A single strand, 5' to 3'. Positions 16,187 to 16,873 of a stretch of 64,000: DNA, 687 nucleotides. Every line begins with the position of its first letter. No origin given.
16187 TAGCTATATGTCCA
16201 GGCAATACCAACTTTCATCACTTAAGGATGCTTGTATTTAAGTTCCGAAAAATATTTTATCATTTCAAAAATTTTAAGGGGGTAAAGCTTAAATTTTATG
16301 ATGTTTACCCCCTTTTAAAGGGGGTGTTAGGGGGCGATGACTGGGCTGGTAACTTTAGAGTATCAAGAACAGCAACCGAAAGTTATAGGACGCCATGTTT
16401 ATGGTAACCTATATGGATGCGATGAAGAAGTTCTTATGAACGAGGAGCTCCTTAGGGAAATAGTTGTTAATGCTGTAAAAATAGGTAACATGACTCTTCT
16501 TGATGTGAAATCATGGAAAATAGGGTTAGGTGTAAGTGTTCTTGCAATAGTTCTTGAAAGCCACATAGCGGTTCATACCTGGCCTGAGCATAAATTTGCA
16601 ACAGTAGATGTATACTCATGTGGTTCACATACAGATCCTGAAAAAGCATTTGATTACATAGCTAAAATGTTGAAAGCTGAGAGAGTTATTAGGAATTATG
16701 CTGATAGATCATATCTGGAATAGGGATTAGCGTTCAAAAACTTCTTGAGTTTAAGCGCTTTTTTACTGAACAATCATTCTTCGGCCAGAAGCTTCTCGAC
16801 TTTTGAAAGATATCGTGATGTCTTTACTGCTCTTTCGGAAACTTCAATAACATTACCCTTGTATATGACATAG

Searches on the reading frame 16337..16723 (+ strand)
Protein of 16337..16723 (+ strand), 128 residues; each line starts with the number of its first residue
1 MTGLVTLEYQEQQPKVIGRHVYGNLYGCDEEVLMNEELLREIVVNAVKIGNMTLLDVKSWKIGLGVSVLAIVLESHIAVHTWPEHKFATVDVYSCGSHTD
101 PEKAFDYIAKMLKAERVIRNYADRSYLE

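Call 5: search_protein_families(library=pfam, proteins=[window:16337-16723:+])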
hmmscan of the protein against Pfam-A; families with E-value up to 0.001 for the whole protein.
window:16337-16723:+ (128 aa): 1 family
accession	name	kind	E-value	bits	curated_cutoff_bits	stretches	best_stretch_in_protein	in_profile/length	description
PF02675.21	AdoMet_dc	-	3e-36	124.4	25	1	20-124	1-106/107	S-adenosylmethionine decarboxylase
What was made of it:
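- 16337..16723 (+): The regulated gene: a pyruvoyl-dependent S-adenosylmethionine decarboxylase proenzyme (class 1b, 128 aa, LESH processing site). PF02675, E = 3e-36 (call 5).
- Checked: The gene at 16337-16723 is an AdoMet_dc family protein (PF02675, E = 3e-36; call 5).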

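Call 9: find_related_loci(query=window:16337-16720:+, collection=genome_contigs, flank=3000)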
Query window:16337-16720:+ (128 aa) in genome_contigs; peptide patterns used: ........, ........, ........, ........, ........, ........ (x = any residue, [..] = any of these).
191 stretches matched a pattern; 136 encode a relative of the query (tblastn E <= 1e-3); the best 80 are kept; 80 distinct loci.
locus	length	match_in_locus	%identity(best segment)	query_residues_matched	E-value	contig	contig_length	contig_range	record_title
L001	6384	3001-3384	97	1-128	6e-84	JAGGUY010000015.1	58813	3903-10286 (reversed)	MAG: Thermoprotei archaeon isolate AUK086 PB_MBMC_040_c_000000000042, whole genome shotgun sequence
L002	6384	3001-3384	95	1-128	1e-82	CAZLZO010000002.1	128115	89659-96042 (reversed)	MAG TPA_asm: uncultured Desulfurococcales archaeon isolate binchicken_co184_170 genome assembly, contig: NODE_76_length_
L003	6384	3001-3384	93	1-128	1e-81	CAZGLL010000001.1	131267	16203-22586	MAG TPA_asm: uncultured Desulfurococcales archaeon isolate binchicken_co184_340 genome assembly, contig: NODE_68_length_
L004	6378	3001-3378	73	1-126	2e-59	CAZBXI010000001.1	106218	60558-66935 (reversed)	MAG TPA_asm: uncultured Desulfurococcales archaeon isolate binchicken_co6_532 genome assembly, contig: NODE_48_length_10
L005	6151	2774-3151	71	1-126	4e-59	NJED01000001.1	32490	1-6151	MAG: Desulfurococcales archaeon ex4484_217_1 ex4484_217_scaffold_952_length_32490count_30264, whole genome shotgun seque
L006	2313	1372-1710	75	13-125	1e-59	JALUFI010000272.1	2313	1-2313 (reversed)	MAG: Pyrodictiaceae archaeon isolate S143_metabat2_scaf2bin.055 S143_NODE_67038_length_2313_cov_2.727356, whole genome s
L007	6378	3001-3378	69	1-126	1e-57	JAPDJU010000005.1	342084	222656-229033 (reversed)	MAG: Thermoproteota archaeon isolate S9B1_HD70 c_000000000008, whole genome shotgun sequence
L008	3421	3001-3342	73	15-128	9e-57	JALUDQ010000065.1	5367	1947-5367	MAG: Desulfurococcales archaeon isolate S143_maxbin2_scaf2bin.293_VB S143_NODE_15514_length_5367_cov_5.601145, whole gen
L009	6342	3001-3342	74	15-128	1e-56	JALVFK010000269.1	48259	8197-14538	MAG: Desulfurococcales archaeon isolate A1_maxbin2_scaf2bin.023 A1_NODE_94_length_48259_cov_50.583313, whole genome shot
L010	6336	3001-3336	76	13-124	5e-57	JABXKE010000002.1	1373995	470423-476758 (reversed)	MAG: Pyrodictium sp. isolate DIMAG01 c_000000007261_partial_102228_164815, whole genome shotgun sequence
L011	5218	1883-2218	75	13-124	4e-56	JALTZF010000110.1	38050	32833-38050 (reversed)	MAG: Pyrodictiaceae archaeon isolate S141_metabat2_scaf2bin.116 S141_NODE_637_length_38050_cov_2.597026, whole genome sh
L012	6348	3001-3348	72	10-125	6e-56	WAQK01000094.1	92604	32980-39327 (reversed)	MAG: Pyrodictiaceae archaeon isolate S146_92_esom k151_66986, whole genome shotgun sequence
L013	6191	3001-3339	74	13-125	1e-54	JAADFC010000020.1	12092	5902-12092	MAG: Thermoproteota archaeon isolate L_MetaBat.77 contig-127_5989, whole genome shotgun sequence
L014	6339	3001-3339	71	13-125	2e-53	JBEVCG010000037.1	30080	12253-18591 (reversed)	MAG: Thermoproteota archaeon isolate 2_1_SS_W3_F1_Bin023_Water NODE_338_length_30080_cov_7.361898, whole genome shotgun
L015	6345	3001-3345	65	11-125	4e-52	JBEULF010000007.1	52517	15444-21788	MAG: Sulfolobales archaeon isolate KC_007 contig7, whole genome shotgun sequence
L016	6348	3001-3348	70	11-125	2e-51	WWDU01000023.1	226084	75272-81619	MAG: Candidatus Calypsonella navitae isolate M2_131_esom k151_102269, whole genome shotgun sequence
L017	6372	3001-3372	63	4-125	2e-50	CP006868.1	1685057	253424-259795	Ignicoccus pacificus DSM 13166, complete genome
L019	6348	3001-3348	62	12-127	9e-50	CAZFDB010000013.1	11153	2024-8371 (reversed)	MAG TPA_asm: uncultured Desulfurococcaceae archaeon isolate SRP104967_co1_103 genome assembly, contig: NODE_1996_length_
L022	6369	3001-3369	63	6-128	4e-49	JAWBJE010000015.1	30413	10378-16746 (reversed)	MAG: Sulfolobales archaeon isolate GMQS_201709_bins_9 GMQS_201709_bins_9_scaffold_15, whole genome shotgun sequence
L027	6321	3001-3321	64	12-117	7e-45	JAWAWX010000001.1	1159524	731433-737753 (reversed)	MAG: Acidilobaceae archaeon isolate ZMQR_201912_bins_8 ZMQR_201912_bins_8_scaffold_1, whole genome shotgun sequence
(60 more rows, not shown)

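Call 14: search_protein_families(library=ncbifam, proteins=[window:16337-16723:+], max_evalue=0.01)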
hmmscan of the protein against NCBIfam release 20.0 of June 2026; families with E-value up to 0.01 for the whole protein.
window:16337-16723:+ (128 aa): 2 families
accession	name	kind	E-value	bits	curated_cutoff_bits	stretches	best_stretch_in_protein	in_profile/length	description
TIGR03330.1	SAM_DCase_Bsu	equivalog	6.3e-37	126.4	75.65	1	15-125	1-112/112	adenosylmethionine decarboxylase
TIGR03331.1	SAM_DCase_Eco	equivalog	3.4e-05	23.3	255.8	1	56-126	91-168/259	adenosylmethionine decarboxylase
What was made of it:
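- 16337..16723 (+): TIGR03330 at 126 bits against a cutoff of 75.65 (call 14).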

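Call 21: find_related_loci(query=window:16337-16720:+, collection=metagenome_contigs, flank=1500)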
Query window:16337-16720:+ (128 aa) in metagenome_contigs; peptide patterns used: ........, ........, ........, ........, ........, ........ (x = any residue, [..] = any of these).
297 stretches matched a pattern; 206 encode a relative of the query (tblastn E <= 1e-3); the best 80 are kept; 80 distinct loci.
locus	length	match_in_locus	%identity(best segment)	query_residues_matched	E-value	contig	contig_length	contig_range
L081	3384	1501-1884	97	1-128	4e-84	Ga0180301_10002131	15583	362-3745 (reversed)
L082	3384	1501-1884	95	1-128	9e-84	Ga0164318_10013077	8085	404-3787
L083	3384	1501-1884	92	1-128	7e-81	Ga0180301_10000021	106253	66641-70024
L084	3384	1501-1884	92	1-128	1e-80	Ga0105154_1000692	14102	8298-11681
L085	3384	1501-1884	95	1-128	7e-83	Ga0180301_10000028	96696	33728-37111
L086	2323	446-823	72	1-126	4e-60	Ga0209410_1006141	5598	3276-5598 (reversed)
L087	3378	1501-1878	71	1-126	3e-59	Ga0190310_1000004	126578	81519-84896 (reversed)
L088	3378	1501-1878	72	1-126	3e-59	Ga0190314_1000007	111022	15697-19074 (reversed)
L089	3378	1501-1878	71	1-126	1e-58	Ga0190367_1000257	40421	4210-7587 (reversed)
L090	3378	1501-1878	70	1-126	3e-58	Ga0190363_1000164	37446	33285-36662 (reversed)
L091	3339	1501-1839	76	13-125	1e-57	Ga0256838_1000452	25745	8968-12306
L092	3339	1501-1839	74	13-125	2e-57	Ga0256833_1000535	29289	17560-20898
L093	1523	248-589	67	15-128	7e-55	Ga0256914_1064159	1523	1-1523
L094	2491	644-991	62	12-127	9e-51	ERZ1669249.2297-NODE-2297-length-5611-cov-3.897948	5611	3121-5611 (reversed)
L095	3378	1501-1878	72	1-126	3e-59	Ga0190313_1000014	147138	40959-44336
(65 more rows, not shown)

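Call 28: search_protein_families(library=pfam, proteins=[L011:854-1639:-, L014:1998-2783:-, L008:2026-2856:-, L019:1982-2716:-, L016:2111-2899:-, L027:2087-2935:-, L015:2150-2662:-, L022:2010-2411:-, L017:2225-2905:-])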
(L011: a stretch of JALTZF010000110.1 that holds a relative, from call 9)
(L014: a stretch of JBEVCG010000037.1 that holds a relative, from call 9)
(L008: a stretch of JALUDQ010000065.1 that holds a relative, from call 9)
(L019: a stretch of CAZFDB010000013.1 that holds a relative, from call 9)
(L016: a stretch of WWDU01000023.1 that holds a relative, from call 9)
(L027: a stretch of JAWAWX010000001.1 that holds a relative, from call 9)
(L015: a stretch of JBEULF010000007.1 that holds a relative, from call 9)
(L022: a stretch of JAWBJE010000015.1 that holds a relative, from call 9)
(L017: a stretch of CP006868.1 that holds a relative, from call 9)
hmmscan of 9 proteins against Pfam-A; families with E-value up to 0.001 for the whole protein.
L011:854-1639:- (261 aa): 1 family
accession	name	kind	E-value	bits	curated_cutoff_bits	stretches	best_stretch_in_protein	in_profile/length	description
PF01048.26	PNP_UDP_1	-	6.9e-28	98.1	25.1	1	18-236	2-227/233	Phosphorylase superfamily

L014:1998-2783:- (261 aa): 1 family
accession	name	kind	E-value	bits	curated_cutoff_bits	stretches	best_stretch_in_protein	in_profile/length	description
PF01048.26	PNP_UDP_1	-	1.7e-27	96.8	25.1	1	19-216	3-208/233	Phosphorylase superfamily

L008:2026-2856:- (276 aa): 1 family
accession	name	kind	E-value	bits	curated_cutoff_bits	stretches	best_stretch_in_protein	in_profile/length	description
PF01048.26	PNP_UDP_1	-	3.8e-22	79.3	25.1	1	23-254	3-227/233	Phosphorylase superfamily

L019:1982-2716:- (244 aa): 0 families

L016:2111-2899:- (262 aa): 0 families

L027:2087-2935:- (282 aa): 0 families

L015:2150-2662:- (170 aa): 0 families

L022:2010-2411:- (133 aa): 3 families
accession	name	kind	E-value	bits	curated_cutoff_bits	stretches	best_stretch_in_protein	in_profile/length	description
PF21485.3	IF5A-like_N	-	1.6e-19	69.9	27.1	1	7-60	7-60/63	Translation initiation factor 5A-like, N-terminal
PF01287.26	eIF-5a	-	1.1e-10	41.9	24.2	1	69-129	1-67/69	Eukaryotic elongation factor 5A hypusine, DNA-binding OB fold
PF08207.18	EFP_N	-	4e-05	24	23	1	9-38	3-32/58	Elongation factor P (EF-P) KOW-like domain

L017:2225-2905:- (226 aa): 0 families

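Call 29: find_homologous_proteins(query=window:16337-16720:+, max_evalue=1e-20)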
Query window:16337-16720:+ (128 aa): 501 proteins with E <= 1e-20 among 513 candidates; the best 120 are listed.
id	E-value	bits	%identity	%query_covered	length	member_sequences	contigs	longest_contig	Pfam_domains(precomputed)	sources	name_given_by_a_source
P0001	5.3e-77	274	95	100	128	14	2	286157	PF02675.22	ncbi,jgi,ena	-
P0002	9.2e-54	199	70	95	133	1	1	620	PF02675.22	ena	-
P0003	2.5e-53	197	71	98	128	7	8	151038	PF02675.22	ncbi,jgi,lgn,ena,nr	ncbi:MAG: adenosylmethionine decarboxylase [Desulfurococcales archaeon ex4484_217_1]|nr:MAG: adenosy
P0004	4.1e-52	193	75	88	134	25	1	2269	PF02675.22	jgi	jgi:S-adenosylmethionine decarboxylase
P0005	1.3e-51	192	67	100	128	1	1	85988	PF02675.22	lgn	-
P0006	6.6e-51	189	73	89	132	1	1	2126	PF02675.22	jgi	-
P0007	1.3e-50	188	72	89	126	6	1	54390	PF02675.22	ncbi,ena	-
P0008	2.3e-50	188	67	98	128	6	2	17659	PF02675.22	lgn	-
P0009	2.3e-50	188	68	98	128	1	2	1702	PF02675.22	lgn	-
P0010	3.6e-50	187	72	89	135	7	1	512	PF02675.22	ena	-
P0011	5.5e-50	186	79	84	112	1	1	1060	PF02675.22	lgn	-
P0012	5.7e-50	186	72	92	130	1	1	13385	PF02675.22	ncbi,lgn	ncbi:MAG: adenosylmethionine decarboxylase [Pyrodictiaceae archaeon]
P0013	6.6e-50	186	72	88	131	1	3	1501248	PF02675.22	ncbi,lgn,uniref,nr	ncbi:S-adenosylmethionine decarboxylase proenzyme [Pyrodictium occultum]|uniref:S-adenosylmethionine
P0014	1.1e-49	186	66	91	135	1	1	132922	PF02675.22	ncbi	-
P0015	1.7e-49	185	72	91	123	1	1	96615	PF02675.22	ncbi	-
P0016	1.9e-49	185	74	88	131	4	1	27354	PF02675.22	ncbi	-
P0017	2.0e-49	185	70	91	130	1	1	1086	PF02675.22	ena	-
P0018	2.1e-49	185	74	88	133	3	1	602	PF02675.22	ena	-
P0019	2.1e-49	185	69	89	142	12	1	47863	PF02675.22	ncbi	-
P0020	2.5e-49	184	66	98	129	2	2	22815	PF02675.22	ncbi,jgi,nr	ncbi:MAG TPA: adenosylmethionine decarboxylase [Desulfurococcales archaeon]|nr:adenosylmethionine de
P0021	2.9e-49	184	71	89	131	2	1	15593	PF02675.22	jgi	jgi:S-adenosylmethionine decarboxylase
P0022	3.3e-49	184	71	89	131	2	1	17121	PF02675.22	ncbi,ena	-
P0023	3.4e-49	184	68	93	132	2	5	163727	PF02675.22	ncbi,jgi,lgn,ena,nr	ncbi:MAG TPA: adenosylmethionine decarboxylase [Acidilobales archaeon]|nr:adenosylmethionine decarbo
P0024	3.6e-49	184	70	91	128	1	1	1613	PF02675.22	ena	-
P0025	3.6e-49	184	70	88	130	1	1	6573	PF02675.22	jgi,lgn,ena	-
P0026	3.7e-49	184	73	87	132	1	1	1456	PF02675.22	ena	-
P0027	5.3e-49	183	72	91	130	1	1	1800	PF02675.22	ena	-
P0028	6.8e-49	183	69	92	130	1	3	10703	PF02675.22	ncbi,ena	-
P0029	8.5e-49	183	70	89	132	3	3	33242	PF02675.22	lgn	-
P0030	9.7e-49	182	65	98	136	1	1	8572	PF02675.22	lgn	-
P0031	1.0e-48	182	66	91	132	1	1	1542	PF02675.22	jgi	jgi:S-adenosylmethionine decarboxylase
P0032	1.2e-48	182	69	89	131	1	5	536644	PF02675.22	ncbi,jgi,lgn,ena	-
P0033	1.2e-48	182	70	89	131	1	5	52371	PF02675.22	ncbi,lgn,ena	-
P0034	1.2e-48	182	70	89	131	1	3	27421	PF02675.22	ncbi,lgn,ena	-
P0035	1.6e-48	182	69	91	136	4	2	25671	PF02675.22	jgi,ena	-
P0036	1.7e-48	182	72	88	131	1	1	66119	PF02675.22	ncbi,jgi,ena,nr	ncbi:MAG: adenosylmethionine decarboxylase [Hyperthermus sp.]|nr:MAG: adenosylmethionine decarboxyla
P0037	2.6e-48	181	73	87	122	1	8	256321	PF02675.22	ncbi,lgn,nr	ncbi:MAG: adenosylmethionine decarboxylase [Sulfolobaceae archaeon]|nr:adenosylmethionine decarboxyl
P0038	2.9e-48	181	70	88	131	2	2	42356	PF02675.22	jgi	jgi:S-adenosylmethionine decarboxylase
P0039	3.4e-48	181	69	89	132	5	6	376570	PF02675.22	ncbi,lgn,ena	-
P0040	3.6e-48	181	71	89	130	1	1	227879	PF02675.22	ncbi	-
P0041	4.5e-48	180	70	89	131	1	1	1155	PF02675.22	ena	-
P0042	6.1e-48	180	71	91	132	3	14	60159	PF02675.22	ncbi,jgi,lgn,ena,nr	ncbi:MAG TPA: adenosylmethionine decarboxylase [Pyrodictium sp.]|nr:adenosylmethionine decarboxylase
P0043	6.6e-48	180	71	91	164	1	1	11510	PF02675.22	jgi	jgi:S-adenosylmethionine decarboxylase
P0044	7.2e-48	180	66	95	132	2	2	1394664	PF02675.22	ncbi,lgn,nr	ncbi:adenosylmethionine decarboxylase [Ignicoccus islandicus]|nr:adenosylmethionine decarboxylase [I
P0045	7.5e-48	180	65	98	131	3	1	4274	PF02675.22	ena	-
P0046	7.8e-48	180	71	88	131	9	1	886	PF02675.22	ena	-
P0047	8.6e-48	179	70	89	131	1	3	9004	PF02675.22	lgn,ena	-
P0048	1.5e-47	179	65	95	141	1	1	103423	PF02675.22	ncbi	-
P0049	1.7e-47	178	69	89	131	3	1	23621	PF02675.22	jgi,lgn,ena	-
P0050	1.8e-47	178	68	89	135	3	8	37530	PF02675.22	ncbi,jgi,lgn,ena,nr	ncbi:MAG: adenosylmethionine decarboxylase [Desulfurococcales archaeon]|nr:adenosylmethionine decarb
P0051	2.1e-47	178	68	94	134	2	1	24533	PF02675.22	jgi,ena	-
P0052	2.1e-47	178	71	91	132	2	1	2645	PF02675.22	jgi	-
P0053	2.2e-47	178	67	94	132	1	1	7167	PF02675.22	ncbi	-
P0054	2.9e-47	178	67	90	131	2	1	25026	PF02675.22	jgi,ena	-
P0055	3.3e-47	177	65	96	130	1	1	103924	PF02675.22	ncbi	-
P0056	3.5e-47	177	68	89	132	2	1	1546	PF02675.22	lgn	-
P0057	3.8e-47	177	72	89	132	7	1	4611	PF02675.22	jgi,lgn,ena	-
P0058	5.0e-47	177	70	91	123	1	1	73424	PF02675.22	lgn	-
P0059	5.1e-47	177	70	89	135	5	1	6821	PF02675.22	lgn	-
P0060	5.2e-47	177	65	96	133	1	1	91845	PF02675.22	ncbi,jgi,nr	ncbi:MAG: adenosylmethionine decarboxylase [Crenarchaeota archaeon]|nr:adenosylmethionine decarboxyl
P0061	5.6e-47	177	68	89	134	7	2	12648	PF02675.22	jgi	jgi:S-adenosylmethionine decarboxylase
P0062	5.7e-47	177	68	90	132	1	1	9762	PF02675.22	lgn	-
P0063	6.1e-47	177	68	89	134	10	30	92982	PF02675.22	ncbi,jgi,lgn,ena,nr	ncbi:MAG: adenosylmethionine decarboxylase [Desulfurococcales archaeon]|jgi:S-adenosylmethionine dec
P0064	6.7e-47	176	68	88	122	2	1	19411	PF02675.22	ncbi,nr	ncbi:MAG: adenosylmethionine decarboxylase [Thermoprotei archaeon]|nr:MAG: adenosylmethionine decarb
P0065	1.1e-46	176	62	95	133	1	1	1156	PF02675.22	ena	-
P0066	1.2e-46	176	71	88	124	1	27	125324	PF02675.22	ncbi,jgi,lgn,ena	ncbi:MAG: adenosylmethionine decarboxylase [Metallosphaera yellowstonensis]|jgi:adenosylmethionine d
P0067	1.2e-46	176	71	88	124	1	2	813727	PF02675.22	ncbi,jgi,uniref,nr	ncbi:S-adenosylmethionine decarboxylase proenzyme [Metallosphaera yellowstonensis MK1]|jgi:S-adenosy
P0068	1.2e-46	176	65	93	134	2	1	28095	PF02675.22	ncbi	ncbi:MAG: adenosylmethionine decarboxylase [Sulfolobales archaeon]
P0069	1.2e-46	176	71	88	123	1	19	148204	PF02675.22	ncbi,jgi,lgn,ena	-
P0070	1.2e-46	176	71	88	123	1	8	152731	PF02675.22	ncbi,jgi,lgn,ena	-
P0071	1.3e-46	176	67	88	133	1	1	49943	PF02675.22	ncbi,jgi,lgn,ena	-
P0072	1.5e-46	175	70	89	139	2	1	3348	PF02675.22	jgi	-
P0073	1.6e-46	175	69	91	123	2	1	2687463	PF02675.22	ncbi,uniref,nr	ncbi:adenosylmethionine decarboxylase [Acidianus manzaensis]|uniref:S-adenosylmethionine decarboxyla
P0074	1.6e-46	175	72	88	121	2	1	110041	PF02675.22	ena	-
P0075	1.7e-46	175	64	97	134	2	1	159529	PF02675.22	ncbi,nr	ncbi:TPA: adenosylmethionine decarboxylase [Desulfurococcaceae archaeon]|nr:adenosylmethionine decar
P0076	1.8e-46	175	69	88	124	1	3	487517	PF02675.22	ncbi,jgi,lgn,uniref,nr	ncbi:MAG: adenosylmethionine decarboxylase [Candidatus Aramenus sulfurataquae]|jgi:S-adenosylmethion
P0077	1.8e-46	175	69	88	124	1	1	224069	PF02675.22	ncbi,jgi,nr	ncbi:MAG: adenosylmethionine decarboxylase [Candidatus Aramenus sp.]|jgi:S-adenosylmethionine decarb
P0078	1.9e-46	175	69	88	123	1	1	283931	PF02675.22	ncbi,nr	ncbi:MAG: S-adenosylmethionine decarboxylase proenzyme [Candidatus Aramenus sulfurataquae]|nr:MAG: S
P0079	2.4e-46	175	65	90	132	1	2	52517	PF02675.22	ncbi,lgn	ncbi:MAG: adenosylmethionine decarboxylase [Sulfolobales archaeon]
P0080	2.5e-46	175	72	87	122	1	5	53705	PF02675.22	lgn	-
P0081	2.5e-46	175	63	100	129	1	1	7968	PF02675.22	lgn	-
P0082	2.6e-46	175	68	91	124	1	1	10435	PF02675.22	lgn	-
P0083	3.1e-46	174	69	89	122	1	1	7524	PF02675.22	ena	-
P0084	3.1e-46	174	69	89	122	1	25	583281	PF02675.22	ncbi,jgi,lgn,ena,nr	ncbi:MAG: adenosylmethionine decarboxylase [Sulfolobus sp.]|jgi:S-adenosylmethionine decarboxylase|n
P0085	6.2e-46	173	69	88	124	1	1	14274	PF02675.22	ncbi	-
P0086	7.0e-46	173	64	90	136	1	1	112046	PF02675.22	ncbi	-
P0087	7.0e-46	173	69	88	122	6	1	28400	PF02675.22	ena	-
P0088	8.3e-46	173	62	97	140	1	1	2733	PF02675.22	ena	-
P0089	8.7e-46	173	62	92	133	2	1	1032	PF02675.22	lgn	-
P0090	8.8e-46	173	66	98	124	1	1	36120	PF02675.22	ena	-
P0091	9.4e-46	173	70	88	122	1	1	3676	PF02675.22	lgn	-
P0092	1.1e-45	173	63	95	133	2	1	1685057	PF02675.22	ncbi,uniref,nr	ncbi:S-adenosylmethionine decarboxylase [Ignicoccus pacificus DSM 13166]|uniref:S-adenosylmethionine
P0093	1.1e-45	173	68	87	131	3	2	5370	PF02675.22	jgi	-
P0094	1.3e-45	172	70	90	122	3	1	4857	PF02675.22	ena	-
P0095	1.4e-45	172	69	89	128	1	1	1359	PF02675.22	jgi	jgi:S-adenosylmethionine decarboxylase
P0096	1.5e-45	172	65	88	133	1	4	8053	PF02675.22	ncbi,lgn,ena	-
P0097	1.9e-45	172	69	88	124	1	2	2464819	PF02675.22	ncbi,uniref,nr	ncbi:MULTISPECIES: adenosylmethionine decarboxylase [Metallosphaera]|uniref:adenosylmethionine decar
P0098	1.9e-45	172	69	88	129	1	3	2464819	PF02675.22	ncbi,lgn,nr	ncbi:S-adenosylmethionine decarboxylase proenzyme [Metallosphaera sp. J1]|nr:S-adenosylmethionine de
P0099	2.0e-45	172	67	89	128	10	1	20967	PF02675.22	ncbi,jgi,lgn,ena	-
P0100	2.2e-45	172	69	89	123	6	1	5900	PF02675.22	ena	-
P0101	2.4e-45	171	65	89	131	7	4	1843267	PF02675.22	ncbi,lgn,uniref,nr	ncbi:S-adenosylmethionine decarboxylase proenzyme [Pyrolobus fumarii 1A]|uniref:S-adenosylmethionine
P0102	2.6e-45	171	64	96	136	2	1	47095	PF02675.22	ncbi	-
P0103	3.9e-45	171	67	92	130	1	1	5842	PF02675.22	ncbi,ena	-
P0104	3.9e-45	171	68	89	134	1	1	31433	PF02675.22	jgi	-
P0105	4.0e-45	171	70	88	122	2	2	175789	PF02675.22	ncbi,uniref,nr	ncbi:S-adenosylmethionine decarboxylase [Candidatus Acidianus copahuensis]|uniref:S-adenosylmethioni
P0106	4.4e-45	171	68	88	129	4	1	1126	PF02675.22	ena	-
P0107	5.1e-45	170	68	89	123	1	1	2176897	PF02675.22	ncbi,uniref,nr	ncbi:adenosylmethionine decarboxylase [Metallosphaera tengchongensis]|uniref:S-adenosylmethionine de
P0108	5.1e-45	170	67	89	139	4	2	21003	PF02675.22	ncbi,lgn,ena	-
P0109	5.2e-45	170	69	89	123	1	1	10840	PF02675.22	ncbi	-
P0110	5.8e-45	170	67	88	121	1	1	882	PF02675.22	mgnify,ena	mgnify:FL=1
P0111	5.9e-45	170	62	91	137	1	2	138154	PF02675.22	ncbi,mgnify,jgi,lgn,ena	mgnify:CR=1 FL=1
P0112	6.1e-45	170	63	95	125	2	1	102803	PF02675.22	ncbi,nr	ncbi:MAG: adenosylmethionine decarboxylase [Desulfurococcales archaeon]|nr:adenosylmethionine decarb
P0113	6.3e-45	170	64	95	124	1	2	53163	PF02675.22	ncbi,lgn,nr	ncbi:MAG: adenosylmethionine decarboxylase [Acidilobaceae archaeon]|nr:adenosylmethionine decarboxyl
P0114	6.3e-45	170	66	91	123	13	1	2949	PF02675.22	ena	-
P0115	7.8e-45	170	64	93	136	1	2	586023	PF02675.22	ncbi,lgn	ncbi:MAG: adenosylmethionine decarboxylase [Fervidicoccaceae archaeon]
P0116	8.3e-45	170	70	85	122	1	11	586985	PF02675.22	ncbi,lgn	ncbi:MAG: adenosylmethionine decarboxylase [Ignisphaera sp.]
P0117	8.6e-45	170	62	91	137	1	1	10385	PF02675.22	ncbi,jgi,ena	-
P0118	9.3e-45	170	70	88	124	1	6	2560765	PF02675.22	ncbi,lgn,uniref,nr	ncbi:adenosylmethionine decarboxylase [Sulfuracidifex tepidarius]|uniref:S-adenosylmethionine decarb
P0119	9.5e-45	170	68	88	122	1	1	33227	PF02675.22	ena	-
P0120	1.0e-44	169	60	92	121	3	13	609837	PF02675.22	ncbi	ncbi:MAG: adenosylmethionine decarboxylase [Sulfolobales archaeon]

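Call 32: search_solved_structures(query=window:16337-16720:+, max_evalue=0.001)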
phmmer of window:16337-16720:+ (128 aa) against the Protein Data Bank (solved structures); distinct sequences matched with E-value up to 0.001: 5.
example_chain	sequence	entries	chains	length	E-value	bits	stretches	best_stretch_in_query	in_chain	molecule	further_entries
1vr7_A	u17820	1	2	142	1.4e-22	83.3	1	9-117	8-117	S-adenosylmethionine decarboxylase proenzyme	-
1tlu_A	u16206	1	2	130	5.1e-22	81.5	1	15-117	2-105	S-adenosylmethionine decarboxylase proenzyme, AdoMetDC, SamDC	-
1tmi_A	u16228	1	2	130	1.4e-21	80.1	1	15-117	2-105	S-adenosylmethionine decarboxylase proenzyme, AdoMetDC, SamDC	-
2iii_A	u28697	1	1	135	1.5e-21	79.9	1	15-126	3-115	S-adenosylmethionine decarboxylase proenzyme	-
3iwb_A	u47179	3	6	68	9.2e-12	48.4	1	76-117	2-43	S-adenosylmethionine decarboxylase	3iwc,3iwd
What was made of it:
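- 16337..16723 (+): PDB AdoMetDC hits 1vr7, 1tlu and 2iii (call 32).
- On Class 1b pyruvoyl AdoMetDC (the regulated gene): PDB AdoMetDC homologues are found (call 32).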

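Call 37: find_encoding_contigs(protein=P0013, flank=1500, max_places=2)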
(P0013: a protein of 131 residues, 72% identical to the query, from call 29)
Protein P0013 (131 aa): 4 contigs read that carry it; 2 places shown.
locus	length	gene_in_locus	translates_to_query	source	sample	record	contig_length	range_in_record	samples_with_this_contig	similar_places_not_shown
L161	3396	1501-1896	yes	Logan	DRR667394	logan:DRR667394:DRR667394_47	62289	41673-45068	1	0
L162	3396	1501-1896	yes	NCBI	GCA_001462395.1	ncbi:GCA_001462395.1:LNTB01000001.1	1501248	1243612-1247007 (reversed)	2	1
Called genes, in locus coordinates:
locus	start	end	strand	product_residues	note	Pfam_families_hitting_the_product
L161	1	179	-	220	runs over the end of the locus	-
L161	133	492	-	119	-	-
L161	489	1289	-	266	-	PF01048:PNP_UDP_1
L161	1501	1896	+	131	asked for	PF02675:AdoMet_dc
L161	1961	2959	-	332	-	-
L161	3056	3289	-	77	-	-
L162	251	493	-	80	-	-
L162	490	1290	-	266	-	PF01048:PNP_UDP_1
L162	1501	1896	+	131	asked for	PF02675:AdoMet_dc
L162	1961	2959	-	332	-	-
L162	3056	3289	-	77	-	-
